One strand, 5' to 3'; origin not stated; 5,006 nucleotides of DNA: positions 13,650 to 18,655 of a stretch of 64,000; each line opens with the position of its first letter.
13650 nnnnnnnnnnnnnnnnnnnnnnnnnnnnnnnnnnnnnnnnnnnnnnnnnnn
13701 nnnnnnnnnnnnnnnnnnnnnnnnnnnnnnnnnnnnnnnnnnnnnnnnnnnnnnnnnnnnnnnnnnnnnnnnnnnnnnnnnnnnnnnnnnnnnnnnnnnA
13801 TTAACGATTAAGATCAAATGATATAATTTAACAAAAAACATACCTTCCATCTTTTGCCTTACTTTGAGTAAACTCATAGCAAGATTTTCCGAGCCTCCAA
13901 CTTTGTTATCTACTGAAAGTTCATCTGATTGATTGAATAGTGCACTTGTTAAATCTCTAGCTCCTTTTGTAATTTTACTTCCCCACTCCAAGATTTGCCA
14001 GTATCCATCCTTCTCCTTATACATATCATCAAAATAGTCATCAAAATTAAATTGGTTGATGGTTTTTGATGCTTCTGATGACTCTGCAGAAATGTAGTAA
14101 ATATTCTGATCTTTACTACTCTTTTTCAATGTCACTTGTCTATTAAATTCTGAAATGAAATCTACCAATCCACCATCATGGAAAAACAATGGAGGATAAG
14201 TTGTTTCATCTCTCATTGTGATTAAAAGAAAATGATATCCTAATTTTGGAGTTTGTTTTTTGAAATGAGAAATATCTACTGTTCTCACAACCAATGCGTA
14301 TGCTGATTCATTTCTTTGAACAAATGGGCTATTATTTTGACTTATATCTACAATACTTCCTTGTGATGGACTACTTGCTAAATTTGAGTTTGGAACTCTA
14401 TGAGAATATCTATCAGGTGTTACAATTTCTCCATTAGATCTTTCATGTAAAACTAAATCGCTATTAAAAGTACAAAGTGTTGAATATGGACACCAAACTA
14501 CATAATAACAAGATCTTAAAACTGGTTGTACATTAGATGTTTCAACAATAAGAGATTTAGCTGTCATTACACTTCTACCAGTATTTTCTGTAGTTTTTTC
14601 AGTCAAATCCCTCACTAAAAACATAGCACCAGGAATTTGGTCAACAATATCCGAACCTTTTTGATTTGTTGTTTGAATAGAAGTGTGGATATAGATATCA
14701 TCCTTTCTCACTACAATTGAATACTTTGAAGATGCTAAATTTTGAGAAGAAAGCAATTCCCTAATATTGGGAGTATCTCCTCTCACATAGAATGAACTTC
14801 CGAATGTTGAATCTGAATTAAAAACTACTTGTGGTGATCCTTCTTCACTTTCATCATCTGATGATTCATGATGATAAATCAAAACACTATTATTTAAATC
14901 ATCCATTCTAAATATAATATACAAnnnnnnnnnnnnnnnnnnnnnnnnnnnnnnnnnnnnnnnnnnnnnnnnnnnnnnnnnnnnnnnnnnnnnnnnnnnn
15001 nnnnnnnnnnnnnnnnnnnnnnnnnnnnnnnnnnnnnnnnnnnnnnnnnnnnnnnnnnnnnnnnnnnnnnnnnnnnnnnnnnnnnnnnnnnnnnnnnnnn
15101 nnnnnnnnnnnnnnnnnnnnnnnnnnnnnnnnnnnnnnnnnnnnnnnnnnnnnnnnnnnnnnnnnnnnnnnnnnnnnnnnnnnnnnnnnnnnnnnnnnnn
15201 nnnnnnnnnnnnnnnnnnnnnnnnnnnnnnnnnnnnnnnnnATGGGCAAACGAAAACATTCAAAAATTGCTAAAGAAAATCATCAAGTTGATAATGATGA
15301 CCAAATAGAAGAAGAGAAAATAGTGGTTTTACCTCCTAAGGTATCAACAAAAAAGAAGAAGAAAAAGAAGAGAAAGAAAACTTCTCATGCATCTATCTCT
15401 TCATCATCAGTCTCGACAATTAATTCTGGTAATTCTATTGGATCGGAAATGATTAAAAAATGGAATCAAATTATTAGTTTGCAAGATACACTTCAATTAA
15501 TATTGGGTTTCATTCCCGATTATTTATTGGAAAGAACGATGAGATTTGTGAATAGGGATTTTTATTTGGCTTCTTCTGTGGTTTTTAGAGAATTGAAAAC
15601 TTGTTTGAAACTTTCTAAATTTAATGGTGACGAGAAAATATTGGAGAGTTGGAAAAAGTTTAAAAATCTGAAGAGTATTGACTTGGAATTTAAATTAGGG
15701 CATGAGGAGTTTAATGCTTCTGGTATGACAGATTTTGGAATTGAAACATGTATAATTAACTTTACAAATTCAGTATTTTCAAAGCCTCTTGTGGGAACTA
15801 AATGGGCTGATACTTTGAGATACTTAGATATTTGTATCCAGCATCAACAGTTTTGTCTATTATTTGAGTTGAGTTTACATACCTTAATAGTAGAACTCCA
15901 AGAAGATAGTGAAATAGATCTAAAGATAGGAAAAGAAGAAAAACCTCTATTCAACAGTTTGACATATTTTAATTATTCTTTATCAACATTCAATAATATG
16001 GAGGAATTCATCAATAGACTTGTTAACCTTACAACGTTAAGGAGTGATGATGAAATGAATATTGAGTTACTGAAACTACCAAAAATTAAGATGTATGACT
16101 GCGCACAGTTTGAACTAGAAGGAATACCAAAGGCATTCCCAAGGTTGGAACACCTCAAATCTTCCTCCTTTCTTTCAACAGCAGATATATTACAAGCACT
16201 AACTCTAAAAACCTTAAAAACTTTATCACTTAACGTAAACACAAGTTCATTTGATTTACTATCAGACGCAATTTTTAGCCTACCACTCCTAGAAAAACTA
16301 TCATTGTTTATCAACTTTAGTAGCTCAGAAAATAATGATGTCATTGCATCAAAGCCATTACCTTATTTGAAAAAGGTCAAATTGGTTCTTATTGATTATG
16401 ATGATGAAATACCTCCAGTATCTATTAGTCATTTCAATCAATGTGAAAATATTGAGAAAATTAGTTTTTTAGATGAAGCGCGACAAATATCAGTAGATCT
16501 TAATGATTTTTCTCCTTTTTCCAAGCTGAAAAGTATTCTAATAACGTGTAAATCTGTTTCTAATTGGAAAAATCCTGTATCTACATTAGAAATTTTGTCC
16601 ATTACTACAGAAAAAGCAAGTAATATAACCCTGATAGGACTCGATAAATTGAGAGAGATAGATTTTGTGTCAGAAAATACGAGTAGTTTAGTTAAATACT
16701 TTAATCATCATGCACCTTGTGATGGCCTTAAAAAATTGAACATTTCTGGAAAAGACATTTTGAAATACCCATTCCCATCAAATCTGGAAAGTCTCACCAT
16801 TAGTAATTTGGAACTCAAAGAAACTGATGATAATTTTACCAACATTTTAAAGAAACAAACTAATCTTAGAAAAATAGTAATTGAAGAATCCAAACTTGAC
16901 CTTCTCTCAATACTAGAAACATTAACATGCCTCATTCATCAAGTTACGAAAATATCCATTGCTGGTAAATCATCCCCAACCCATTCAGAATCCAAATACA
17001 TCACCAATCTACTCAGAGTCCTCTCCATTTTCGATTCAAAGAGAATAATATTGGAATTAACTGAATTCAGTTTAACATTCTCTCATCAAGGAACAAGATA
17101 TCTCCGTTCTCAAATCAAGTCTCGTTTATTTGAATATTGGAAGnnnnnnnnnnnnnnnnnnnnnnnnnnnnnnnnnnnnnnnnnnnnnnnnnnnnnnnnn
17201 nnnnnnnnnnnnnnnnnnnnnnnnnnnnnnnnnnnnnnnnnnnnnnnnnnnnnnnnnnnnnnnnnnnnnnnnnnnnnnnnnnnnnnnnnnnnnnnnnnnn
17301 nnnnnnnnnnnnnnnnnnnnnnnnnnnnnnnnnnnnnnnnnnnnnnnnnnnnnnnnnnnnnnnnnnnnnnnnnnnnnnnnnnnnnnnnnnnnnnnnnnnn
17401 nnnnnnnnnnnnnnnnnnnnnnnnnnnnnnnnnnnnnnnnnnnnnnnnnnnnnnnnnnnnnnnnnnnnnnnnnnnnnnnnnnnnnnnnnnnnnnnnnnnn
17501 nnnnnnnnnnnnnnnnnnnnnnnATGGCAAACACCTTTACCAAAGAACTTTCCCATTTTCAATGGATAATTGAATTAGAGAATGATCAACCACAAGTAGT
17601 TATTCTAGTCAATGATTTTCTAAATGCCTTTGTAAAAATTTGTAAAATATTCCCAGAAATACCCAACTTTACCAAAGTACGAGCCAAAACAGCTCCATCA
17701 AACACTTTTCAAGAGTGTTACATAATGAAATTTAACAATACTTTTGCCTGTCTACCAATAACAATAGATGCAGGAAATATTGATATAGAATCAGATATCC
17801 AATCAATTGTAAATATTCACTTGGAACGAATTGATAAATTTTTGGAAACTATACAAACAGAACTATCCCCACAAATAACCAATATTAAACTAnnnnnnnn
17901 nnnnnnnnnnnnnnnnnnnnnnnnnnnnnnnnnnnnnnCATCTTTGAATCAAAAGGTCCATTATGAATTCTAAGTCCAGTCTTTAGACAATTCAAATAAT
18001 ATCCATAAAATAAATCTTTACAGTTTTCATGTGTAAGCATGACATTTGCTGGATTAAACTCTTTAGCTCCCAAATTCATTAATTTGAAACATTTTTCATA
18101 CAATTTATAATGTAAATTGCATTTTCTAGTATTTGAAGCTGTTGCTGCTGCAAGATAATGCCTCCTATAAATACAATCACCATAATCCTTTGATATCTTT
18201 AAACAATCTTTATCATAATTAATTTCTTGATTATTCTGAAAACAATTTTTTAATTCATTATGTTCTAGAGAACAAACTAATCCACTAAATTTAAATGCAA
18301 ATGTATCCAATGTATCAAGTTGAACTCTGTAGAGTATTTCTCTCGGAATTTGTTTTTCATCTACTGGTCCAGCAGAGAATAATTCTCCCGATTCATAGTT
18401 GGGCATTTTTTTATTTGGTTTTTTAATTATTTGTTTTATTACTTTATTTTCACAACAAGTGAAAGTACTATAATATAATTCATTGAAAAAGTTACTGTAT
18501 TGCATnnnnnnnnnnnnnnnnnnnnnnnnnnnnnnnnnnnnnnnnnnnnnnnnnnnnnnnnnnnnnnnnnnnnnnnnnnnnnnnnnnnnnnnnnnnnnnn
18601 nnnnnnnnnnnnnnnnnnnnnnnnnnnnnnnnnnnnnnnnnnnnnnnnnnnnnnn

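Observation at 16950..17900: Start-less coding exon overlapping the 3' end of the LRR gene and splicing into the downstream ORF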

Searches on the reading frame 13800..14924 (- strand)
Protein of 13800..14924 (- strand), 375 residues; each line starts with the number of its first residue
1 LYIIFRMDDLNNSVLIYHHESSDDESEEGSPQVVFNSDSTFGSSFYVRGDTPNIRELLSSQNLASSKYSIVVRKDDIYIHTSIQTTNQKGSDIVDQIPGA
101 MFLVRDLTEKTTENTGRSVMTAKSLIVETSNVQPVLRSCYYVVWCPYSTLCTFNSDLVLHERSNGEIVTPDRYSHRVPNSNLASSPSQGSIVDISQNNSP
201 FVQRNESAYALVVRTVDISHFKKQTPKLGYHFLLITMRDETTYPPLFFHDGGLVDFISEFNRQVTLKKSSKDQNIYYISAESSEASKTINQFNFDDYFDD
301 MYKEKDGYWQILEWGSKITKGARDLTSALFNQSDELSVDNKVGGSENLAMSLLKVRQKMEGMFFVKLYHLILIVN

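Call 43: search_protein_families(library=pfam, proteins=[window:13800-14924:-], max_evalue=0.001)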
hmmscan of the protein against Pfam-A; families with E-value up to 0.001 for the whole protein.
window:13800-14924:- (375 aa): 1 family
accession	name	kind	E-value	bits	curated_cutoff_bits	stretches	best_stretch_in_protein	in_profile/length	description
PF12068.14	PH_RBD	-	6.3e-05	22.9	22.4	1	159-278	26-131/149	Rab-binding domain (RBD)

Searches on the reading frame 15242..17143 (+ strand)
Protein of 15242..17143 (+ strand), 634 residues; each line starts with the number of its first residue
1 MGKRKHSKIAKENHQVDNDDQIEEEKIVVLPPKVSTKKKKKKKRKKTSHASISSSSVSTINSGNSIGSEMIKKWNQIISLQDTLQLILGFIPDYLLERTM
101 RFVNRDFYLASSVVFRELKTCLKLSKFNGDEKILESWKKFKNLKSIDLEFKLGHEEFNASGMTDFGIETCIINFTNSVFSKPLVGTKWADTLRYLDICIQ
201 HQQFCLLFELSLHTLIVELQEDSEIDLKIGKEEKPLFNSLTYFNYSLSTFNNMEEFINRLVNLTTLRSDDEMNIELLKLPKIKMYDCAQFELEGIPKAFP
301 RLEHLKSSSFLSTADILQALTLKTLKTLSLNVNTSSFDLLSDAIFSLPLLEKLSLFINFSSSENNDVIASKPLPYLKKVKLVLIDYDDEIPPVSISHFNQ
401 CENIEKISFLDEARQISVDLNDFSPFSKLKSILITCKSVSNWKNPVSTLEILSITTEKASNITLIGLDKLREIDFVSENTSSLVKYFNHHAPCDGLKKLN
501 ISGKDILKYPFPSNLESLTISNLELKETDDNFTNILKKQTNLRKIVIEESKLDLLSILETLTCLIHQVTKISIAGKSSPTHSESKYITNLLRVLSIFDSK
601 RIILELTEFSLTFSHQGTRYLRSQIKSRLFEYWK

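Call 7: find_encoding_contigs(protein=window:15242-17143:+, flank=5000, max_places=6)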
Protein window:15242-17143:+ (634 aa): no gene with exactly this product is on record in the collection.

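Call 8: search_protein_families(library=pfam, proteins=[window:15242-17143:+], max_evalue=1)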
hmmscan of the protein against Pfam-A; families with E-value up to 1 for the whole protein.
window:15242-17143:+ (634 aa): 0 families

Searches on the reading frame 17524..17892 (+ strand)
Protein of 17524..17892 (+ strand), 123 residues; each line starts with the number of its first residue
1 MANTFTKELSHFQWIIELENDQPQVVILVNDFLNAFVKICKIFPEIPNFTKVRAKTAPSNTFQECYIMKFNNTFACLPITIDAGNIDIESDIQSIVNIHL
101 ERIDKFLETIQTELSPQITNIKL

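Call 8: search_protein_families(library=pfam, proteins=[window:17524-17892:+], max_evalue=1)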
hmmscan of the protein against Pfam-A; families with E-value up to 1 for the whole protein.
window:17524-17892:+ (123 aa): 1 family
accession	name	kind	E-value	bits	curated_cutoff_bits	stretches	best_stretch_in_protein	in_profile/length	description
PF23591.1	CILP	-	0.28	11.7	27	0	15-48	42-75/90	Cartilage intermediate layer protein 1-like domain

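Call 47: find_encoding_contigs(protein=window:17524-17892:+, flank=3000, max_places=10)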
Protein window:17524-17892:+ (123 aa): no gene with exactly this product is on record in the collection.

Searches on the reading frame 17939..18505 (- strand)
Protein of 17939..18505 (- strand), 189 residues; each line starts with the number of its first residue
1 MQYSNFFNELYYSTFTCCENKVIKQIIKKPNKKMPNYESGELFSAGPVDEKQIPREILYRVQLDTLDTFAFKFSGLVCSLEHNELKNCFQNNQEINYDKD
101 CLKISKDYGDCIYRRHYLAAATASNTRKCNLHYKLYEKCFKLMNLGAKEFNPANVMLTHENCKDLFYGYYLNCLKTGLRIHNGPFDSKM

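Call 43: search_protein_families(library=pfam, proteins=[window:17939-18505:-], max_evalue=0.001)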
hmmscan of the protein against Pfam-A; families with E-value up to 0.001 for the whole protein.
window:17939-18505:- (189 aa): 0 families

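Call 63: find_encoding_contigs(protein=window:17939-18505:-, flank=4000, max_places=10)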
Protein window:17939-18505:- (189 aa): 1 contig read that carries it; 1 place shown.
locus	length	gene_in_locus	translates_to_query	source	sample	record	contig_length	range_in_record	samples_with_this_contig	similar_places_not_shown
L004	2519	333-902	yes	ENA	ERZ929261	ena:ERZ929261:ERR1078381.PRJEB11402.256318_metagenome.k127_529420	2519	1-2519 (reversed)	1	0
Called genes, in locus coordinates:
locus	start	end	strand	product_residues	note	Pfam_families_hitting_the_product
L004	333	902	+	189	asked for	-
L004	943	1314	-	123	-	-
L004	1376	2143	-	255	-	-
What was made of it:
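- Tried and rejected: Exact-protein look-ups for the LRR protein, the 123-aa ORF and the 189-aa neighbour (calls 7, 47, 63) found no second assembly of the locus.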
